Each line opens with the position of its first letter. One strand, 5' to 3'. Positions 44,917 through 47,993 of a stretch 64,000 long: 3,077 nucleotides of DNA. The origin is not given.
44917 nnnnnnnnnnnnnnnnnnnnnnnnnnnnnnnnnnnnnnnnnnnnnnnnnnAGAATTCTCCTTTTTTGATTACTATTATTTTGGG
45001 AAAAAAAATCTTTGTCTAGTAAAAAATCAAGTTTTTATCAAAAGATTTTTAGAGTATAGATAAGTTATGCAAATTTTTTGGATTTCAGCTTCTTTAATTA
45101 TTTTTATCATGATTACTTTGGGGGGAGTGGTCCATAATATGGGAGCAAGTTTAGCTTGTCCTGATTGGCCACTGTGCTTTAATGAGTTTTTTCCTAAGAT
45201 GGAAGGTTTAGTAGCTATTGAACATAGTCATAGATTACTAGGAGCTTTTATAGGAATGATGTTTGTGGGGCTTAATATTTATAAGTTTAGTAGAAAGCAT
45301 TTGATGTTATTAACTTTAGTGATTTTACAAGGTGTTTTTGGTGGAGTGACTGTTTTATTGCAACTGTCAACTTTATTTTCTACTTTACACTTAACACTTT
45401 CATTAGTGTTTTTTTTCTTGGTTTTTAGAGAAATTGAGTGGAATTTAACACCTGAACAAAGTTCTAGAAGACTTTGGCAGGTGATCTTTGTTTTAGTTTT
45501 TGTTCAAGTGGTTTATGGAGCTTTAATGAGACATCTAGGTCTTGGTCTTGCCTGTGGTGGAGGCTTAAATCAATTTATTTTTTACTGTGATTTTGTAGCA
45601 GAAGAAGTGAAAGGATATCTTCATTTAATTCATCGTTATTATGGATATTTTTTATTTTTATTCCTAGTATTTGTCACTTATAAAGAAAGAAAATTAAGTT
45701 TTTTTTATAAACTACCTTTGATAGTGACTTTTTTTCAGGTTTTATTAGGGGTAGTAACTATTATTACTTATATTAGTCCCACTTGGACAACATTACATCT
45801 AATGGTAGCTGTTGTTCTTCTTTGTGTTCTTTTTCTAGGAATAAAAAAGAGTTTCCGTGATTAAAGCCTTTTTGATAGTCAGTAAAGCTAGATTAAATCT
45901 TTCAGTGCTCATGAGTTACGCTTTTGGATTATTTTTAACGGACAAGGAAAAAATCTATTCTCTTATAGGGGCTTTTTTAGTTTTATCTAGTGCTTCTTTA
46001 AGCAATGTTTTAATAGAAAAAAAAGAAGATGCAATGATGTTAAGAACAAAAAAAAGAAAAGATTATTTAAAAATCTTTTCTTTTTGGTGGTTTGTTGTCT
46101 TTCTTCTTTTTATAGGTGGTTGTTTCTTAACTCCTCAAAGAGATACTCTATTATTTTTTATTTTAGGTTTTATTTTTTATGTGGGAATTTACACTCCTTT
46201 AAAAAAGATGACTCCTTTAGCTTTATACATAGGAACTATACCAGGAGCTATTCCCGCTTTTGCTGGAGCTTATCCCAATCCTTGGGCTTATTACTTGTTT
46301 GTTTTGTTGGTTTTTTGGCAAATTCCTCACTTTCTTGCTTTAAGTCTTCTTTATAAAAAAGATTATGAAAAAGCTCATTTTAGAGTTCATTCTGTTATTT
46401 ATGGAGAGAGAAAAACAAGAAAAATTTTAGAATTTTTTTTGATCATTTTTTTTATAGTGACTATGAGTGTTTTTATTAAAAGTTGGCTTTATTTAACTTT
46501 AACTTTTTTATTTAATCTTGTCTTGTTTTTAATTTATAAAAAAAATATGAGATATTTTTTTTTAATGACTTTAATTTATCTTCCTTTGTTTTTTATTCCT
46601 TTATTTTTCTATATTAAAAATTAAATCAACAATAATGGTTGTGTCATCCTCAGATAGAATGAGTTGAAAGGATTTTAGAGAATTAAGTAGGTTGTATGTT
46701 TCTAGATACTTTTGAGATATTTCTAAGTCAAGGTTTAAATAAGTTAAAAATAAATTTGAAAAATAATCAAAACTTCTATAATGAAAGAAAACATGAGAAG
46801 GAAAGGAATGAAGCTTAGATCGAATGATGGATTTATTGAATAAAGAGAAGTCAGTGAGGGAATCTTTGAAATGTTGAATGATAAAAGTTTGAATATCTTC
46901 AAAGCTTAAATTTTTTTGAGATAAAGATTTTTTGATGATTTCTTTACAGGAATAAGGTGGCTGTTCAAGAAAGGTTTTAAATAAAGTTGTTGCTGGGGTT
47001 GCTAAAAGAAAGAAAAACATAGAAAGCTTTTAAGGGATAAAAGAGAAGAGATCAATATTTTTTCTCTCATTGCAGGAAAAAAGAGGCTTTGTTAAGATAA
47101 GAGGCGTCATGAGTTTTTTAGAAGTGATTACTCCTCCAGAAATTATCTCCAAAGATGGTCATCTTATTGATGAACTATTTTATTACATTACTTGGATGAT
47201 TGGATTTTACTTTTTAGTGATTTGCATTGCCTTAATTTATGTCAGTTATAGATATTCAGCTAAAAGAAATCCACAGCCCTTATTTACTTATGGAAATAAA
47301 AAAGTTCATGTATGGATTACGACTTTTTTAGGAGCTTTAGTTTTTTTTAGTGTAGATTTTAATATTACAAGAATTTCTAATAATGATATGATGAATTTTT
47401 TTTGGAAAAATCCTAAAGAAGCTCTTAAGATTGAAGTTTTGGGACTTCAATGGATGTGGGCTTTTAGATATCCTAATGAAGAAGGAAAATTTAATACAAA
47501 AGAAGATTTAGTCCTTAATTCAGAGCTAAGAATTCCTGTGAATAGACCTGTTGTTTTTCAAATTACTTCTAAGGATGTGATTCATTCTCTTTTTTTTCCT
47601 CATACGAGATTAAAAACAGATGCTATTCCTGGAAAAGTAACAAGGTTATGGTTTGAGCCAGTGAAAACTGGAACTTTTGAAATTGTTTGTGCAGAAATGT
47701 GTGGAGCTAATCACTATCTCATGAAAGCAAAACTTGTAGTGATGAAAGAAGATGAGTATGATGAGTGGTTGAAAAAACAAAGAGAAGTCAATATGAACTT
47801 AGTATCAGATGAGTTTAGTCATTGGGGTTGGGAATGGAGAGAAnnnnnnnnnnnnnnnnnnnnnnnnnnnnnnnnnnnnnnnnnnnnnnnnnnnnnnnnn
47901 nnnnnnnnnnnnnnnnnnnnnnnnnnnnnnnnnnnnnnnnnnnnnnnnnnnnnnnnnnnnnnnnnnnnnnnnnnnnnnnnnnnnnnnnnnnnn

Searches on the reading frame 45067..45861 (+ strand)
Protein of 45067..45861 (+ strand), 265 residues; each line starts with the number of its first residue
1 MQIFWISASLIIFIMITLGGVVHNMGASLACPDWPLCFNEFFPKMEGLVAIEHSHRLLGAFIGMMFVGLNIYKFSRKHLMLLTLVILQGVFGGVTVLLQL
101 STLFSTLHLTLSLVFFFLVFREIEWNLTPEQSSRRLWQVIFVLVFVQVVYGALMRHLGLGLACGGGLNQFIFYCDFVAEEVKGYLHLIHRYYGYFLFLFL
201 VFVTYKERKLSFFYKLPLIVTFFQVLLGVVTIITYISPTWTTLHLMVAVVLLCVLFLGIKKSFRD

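Call 78: search_protein_families(library=pfam, proteins=[window:45067-45861:+], max_evalue=0.00001)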
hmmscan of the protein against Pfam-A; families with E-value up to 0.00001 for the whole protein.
window:45067-45861:+ (265 aa): 1 family
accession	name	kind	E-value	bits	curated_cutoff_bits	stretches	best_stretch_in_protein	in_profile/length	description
PF02628.20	COX15-CtaA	-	6.1e-29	101.5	29.9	2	50-255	76-321/322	Cytochrome oxidase assembly protein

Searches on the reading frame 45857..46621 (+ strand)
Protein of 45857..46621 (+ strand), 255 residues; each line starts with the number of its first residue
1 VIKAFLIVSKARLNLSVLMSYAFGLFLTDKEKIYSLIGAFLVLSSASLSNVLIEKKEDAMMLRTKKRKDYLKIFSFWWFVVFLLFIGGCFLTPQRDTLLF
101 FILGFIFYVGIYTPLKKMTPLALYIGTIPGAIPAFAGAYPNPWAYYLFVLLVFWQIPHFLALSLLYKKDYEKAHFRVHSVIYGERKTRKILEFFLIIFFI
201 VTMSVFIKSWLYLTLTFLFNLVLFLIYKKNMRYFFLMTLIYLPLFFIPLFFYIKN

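Call 78: search_protein_families(library=pfam, proteins=[window:45857-46621:+], max_evalue=0.00001)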
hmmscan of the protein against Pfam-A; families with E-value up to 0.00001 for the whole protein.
window:45857-46621:+ (255 aa): 1 family
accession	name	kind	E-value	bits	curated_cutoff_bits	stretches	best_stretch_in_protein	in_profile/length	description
PF01040.23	UbiA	-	9.5e-23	81.2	34.2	1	33-227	23-229/250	UbiA prenyltransferase family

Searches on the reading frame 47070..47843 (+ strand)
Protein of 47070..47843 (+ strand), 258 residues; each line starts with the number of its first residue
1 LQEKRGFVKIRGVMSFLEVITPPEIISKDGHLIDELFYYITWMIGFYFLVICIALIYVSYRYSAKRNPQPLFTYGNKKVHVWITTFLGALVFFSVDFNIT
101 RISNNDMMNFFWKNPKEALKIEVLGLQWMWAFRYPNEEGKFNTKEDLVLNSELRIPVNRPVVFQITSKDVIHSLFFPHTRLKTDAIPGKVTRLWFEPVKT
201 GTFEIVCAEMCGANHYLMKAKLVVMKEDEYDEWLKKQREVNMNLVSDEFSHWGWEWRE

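Call 79: search_protein_families(library=pfam, proteins=[window:47070-47843:+], max_evalue=0.00001)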
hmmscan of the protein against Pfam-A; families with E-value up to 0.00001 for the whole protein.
window:47070-47843:+ (258 aa): 1 family
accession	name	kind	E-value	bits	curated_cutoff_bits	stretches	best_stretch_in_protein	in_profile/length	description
PF00116.26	COX2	-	4.9e-18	65.6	22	1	120-219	2-114/120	Cytochrome C oxidase subunit II, periplasmic domain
